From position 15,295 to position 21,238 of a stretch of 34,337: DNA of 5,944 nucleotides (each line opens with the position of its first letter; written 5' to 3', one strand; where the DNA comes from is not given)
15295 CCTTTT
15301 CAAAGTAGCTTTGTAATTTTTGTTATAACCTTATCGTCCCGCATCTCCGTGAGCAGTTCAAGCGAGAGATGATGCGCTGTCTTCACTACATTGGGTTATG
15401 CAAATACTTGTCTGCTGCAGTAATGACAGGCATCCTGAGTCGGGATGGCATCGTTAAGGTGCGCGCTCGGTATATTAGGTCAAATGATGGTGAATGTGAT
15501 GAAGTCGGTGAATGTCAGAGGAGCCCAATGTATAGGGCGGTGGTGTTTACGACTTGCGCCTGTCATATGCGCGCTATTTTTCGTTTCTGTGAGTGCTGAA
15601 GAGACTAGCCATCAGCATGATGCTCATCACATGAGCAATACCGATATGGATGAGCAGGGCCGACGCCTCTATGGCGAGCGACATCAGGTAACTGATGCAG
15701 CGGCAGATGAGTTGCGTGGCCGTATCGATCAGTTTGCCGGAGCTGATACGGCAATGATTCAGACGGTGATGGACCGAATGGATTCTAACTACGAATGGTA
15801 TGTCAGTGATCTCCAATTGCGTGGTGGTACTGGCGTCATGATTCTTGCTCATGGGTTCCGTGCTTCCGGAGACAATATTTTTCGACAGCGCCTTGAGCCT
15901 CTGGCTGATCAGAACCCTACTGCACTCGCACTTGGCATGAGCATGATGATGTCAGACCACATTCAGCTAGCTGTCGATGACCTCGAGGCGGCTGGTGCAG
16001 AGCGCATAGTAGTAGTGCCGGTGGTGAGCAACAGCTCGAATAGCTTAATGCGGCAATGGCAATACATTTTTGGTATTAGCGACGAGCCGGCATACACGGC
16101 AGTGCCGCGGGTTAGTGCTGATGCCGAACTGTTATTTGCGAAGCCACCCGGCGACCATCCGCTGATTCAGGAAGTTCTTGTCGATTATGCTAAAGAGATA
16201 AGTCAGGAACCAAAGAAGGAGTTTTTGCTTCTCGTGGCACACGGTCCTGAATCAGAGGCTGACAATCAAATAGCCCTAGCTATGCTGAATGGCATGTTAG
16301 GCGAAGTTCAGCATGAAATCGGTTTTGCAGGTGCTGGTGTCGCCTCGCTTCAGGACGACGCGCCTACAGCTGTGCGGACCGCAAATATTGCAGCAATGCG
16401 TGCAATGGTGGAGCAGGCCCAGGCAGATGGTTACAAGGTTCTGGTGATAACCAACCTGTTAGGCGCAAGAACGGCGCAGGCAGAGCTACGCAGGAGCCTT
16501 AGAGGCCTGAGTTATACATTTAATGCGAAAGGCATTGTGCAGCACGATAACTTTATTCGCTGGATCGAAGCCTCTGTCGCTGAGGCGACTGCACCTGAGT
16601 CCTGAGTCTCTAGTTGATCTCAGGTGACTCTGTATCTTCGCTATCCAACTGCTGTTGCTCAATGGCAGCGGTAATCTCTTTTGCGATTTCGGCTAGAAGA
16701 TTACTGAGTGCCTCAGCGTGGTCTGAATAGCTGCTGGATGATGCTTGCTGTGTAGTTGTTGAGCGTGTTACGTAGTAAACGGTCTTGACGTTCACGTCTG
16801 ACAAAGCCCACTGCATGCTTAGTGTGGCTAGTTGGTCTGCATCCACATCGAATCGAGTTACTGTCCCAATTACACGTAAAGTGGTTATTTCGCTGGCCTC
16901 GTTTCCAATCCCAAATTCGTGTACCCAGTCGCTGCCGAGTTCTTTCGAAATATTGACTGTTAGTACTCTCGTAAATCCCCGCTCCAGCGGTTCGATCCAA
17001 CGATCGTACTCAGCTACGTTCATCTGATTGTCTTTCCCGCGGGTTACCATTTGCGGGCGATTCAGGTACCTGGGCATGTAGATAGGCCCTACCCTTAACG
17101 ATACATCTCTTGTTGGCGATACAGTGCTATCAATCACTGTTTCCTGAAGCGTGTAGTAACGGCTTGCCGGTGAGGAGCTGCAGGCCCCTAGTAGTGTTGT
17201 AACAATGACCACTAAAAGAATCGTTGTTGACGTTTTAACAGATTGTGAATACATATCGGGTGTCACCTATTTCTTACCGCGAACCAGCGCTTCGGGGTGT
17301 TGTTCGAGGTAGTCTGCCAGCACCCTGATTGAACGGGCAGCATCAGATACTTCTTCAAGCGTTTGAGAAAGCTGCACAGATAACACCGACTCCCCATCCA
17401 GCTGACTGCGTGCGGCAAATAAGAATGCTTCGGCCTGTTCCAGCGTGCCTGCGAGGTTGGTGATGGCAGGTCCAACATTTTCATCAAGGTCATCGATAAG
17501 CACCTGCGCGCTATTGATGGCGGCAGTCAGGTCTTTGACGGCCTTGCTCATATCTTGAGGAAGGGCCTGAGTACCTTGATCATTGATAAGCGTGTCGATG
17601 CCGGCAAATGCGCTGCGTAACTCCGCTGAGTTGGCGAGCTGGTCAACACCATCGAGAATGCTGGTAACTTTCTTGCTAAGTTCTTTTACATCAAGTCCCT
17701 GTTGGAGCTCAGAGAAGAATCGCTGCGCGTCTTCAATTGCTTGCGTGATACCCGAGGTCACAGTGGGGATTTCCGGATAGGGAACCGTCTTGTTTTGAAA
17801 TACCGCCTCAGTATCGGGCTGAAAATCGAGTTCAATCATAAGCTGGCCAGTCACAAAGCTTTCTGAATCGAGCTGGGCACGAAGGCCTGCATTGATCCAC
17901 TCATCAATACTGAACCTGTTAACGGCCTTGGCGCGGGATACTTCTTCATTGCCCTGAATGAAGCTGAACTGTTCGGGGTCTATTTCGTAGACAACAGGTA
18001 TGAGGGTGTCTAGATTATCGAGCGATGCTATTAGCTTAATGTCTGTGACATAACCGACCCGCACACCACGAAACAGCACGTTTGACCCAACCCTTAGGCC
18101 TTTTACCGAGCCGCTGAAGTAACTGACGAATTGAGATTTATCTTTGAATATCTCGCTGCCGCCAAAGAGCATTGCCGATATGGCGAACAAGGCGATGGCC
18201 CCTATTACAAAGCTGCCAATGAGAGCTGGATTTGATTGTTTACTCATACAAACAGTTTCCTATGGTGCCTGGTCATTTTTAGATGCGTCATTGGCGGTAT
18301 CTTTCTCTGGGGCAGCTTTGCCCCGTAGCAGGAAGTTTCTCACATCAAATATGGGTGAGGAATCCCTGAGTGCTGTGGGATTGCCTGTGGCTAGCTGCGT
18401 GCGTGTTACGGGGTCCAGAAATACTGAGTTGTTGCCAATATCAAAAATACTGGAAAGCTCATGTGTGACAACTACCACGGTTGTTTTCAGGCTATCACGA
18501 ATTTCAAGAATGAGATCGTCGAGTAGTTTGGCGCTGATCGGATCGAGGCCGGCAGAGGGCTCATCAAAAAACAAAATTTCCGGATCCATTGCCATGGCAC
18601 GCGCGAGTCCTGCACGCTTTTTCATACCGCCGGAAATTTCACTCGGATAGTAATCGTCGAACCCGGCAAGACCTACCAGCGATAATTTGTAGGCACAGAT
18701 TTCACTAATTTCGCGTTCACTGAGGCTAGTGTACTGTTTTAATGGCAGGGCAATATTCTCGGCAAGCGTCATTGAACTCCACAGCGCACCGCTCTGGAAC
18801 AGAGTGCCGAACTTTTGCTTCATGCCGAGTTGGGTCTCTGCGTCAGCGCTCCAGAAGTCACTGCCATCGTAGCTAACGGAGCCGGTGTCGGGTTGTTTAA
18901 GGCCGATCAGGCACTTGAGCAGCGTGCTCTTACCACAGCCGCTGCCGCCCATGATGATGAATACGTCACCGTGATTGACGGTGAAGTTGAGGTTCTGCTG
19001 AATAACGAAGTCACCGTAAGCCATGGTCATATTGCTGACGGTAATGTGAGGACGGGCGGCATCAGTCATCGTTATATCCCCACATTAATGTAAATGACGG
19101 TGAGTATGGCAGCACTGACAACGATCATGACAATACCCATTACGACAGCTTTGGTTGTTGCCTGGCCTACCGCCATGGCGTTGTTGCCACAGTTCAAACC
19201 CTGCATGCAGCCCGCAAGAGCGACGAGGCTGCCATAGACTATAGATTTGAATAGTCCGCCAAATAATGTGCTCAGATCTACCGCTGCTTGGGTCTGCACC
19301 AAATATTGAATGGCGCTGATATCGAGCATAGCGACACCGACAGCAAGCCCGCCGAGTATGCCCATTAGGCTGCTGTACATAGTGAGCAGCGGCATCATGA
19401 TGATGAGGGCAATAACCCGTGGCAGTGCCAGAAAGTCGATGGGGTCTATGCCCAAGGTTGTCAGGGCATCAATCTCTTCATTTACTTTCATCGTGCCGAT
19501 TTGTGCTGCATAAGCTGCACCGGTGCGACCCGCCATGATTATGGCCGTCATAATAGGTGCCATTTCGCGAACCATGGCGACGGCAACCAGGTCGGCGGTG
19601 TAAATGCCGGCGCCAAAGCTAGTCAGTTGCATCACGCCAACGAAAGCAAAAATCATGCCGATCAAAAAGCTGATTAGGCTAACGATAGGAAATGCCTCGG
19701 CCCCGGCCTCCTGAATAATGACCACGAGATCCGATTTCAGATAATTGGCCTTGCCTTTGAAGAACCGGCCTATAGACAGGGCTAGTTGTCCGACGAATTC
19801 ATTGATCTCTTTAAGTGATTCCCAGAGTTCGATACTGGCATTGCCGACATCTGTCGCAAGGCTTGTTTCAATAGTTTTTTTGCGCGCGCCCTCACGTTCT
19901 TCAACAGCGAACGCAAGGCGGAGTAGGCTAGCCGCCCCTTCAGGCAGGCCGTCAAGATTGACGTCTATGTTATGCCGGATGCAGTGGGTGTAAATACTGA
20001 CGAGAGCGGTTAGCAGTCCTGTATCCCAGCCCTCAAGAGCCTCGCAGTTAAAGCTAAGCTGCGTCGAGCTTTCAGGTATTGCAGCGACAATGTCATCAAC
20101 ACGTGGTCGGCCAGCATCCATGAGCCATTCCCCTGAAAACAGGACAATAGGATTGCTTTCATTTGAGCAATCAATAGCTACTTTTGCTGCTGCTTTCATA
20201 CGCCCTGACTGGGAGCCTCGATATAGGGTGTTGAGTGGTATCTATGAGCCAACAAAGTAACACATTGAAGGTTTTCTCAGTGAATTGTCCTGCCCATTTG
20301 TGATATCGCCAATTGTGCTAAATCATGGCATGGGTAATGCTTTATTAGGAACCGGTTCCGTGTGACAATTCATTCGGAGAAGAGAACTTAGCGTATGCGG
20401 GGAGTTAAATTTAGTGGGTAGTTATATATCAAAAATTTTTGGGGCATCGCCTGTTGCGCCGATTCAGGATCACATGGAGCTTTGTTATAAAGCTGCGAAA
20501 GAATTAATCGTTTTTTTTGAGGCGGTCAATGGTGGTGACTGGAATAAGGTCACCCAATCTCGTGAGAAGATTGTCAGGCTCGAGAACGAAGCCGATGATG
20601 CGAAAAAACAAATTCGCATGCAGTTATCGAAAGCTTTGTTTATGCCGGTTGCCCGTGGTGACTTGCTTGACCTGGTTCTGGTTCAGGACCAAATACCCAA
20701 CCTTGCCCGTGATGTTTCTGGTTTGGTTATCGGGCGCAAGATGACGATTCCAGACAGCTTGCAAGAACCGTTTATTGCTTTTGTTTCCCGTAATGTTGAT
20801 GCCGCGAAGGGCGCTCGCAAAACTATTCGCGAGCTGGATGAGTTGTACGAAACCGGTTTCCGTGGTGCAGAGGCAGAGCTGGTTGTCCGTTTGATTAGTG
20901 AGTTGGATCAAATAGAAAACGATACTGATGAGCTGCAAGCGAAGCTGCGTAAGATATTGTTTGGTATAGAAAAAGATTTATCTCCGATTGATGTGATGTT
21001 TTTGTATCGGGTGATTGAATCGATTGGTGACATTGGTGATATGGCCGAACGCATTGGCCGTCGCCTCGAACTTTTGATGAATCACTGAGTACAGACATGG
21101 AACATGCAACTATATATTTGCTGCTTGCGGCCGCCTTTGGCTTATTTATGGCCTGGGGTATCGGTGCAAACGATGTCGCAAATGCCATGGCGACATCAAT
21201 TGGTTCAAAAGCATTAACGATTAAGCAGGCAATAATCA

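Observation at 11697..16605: HrtBA-like type VII ABC pair followed by two paralogous exported chelatase-fold proteins with His/Met-rich N-termini: a candidate undescribed periplasmic tetrapyrrole or metal-handling module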

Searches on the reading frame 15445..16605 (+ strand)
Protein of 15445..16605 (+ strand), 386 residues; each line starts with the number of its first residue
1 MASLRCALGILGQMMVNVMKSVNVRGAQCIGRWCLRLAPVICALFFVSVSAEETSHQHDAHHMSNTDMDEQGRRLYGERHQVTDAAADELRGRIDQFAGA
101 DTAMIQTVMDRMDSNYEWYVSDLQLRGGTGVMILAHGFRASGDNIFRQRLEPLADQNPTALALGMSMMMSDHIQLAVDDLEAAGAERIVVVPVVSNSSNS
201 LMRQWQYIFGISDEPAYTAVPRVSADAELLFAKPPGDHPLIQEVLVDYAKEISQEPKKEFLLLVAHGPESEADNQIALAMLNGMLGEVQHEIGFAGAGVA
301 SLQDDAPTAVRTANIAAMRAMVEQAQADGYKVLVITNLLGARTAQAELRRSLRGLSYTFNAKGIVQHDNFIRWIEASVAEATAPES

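Call 3: search_protein_families(library=pfam, proteins=[window:15445-16605:+], max_evalue=0.01)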
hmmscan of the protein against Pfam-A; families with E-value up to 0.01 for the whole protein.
window:15445-16605:+ (386 aa): 0 families

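Call 4: search_protein_families(library=ncbifam, proteins=[window:15445-16605:+], max_evalue=0.01)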
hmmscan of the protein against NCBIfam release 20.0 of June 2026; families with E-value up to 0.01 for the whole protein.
window:15445-16605:+ (386 aa): 3 families
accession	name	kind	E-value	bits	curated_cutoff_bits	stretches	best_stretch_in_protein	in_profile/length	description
NF033198.0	F430_CfbA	equivalog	1.2e-06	28.5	120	1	130-250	1-121/122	sirohydrochlorin nickelochelatase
NF002090.2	PRK00923.1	subfamily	2.3e-06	27.7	120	1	130-251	2-128/129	sirohydrochlorin nickelochelatase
NF002672.0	PRK02395.1-4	subfamily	0.0093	14.7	435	0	181-288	202-306/486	hypothetical protein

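Call 7: search_solved_structures(query=window:15445-16605:+, max_evalue=10, show_alignments=2)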
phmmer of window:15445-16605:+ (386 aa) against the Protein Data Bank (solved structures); distinct sequences matched with E-value up to 10: 7.
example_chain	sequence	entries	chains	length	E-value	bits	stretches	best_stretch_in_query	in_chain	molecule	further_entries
7tm3_7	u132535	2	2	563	0.099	15.2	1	23-172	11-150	Nicalin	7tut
6fdl_A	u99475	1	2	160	0.14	14.8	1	83-141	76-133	Meiosis regulator and mRNA stability factor 1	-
6w6l_5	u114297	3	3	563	0.2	14.3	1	23-172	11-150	Nicalin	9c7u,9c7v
5yaa_A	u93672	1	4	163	0.29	13.7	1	83-141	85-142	Meiosis regulator and mRNA stability factor 1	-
5m3c_A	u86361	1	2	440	0.35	13.4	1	258-353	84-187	Diguanylate cyclase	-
6m2a_A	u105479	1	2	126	0.38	13.3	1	132-249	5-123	Sirohydrochlorin cobaltochelatase,Sirohydrochlorin cobaltochelatase,Sirohydrochlorin cobal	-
9e78_3f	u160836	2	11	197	1.8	11.1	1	51-96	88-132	ArcMAP4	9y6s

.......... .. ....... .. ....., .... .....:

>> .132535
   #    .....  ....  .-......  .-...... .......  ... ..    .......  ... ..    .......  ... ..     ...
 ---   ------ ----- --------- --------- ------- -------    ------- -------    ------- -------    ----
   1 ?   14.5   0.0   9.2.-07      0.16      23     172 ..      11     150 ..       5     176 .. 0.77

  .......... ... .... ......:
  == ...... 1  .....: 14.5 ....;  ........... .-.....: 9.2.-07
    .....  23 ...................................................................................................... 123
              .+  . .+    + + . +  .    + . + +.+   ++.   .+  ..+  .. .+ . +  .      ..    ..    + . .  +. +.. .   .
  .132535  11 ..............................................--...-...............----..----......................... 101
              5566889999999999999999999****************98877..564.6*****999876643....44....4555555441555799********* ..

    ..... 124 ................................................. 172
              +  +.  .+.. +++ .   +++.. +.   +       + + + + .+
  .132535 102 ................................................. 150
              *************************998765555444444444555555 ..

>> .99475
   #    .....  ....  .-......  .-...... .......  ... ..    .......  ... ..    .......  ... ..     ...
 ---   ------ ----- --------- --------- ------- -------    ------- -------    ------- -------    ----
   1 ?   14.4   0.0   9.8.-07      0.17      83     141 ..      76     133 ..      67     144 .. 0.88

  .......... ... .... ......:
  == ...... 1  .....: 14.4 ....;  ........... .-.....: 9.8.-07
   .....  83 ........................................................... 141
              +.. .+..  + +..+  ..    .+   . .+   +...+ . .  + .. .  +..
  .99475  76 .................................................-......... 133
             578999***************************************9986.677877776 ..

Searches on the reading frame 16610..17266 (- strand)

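Call 3: search_protein_families(library=pfam, proteins=[window:16610-17266:-], max_evalue=0.01)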
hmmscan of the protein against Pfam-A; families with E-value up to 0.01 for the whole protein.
window:16610-17266:- (218 aa): 1 family
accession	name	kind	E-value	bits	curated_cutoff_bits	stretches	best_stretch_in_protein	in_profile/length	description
PF03886.18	ABC_trans_aux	-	1e-33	116.7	26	1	38-198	1-160/161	ABC-type transport auxiliary lipoprotein component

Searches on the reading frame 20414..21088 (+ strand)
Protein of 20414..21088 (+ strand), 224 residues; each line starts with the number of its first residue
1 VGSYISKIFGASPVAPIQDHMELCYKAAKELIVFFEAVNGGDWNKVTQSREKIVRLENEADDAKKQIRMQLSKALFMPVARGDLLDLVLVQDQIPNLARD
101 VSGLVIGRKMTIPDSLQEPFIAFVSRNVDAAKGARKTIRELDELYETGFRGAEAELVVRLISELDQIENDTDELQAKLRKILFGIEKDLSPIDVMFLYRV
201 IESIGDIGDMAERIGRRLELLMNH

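Call 59: search_protein_families(library=pfam, proteins=[window:20414-21088:+], max_evalue=0.001)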
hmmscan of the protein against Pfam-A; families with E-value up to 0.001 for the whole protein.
window:20414-21088:+ (224 aa): 2 families
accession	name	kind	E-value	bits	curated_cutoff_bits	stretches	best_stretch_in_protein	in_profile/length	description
PF01865.21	PhoU_div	-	5.6e-53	179.9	24.4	1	7-222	3-212/214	Protein of unknown function DUF47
PF01895.24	PhoU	-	5.4e-06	27.1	23.5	0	160-217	26-88/89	PhoU domain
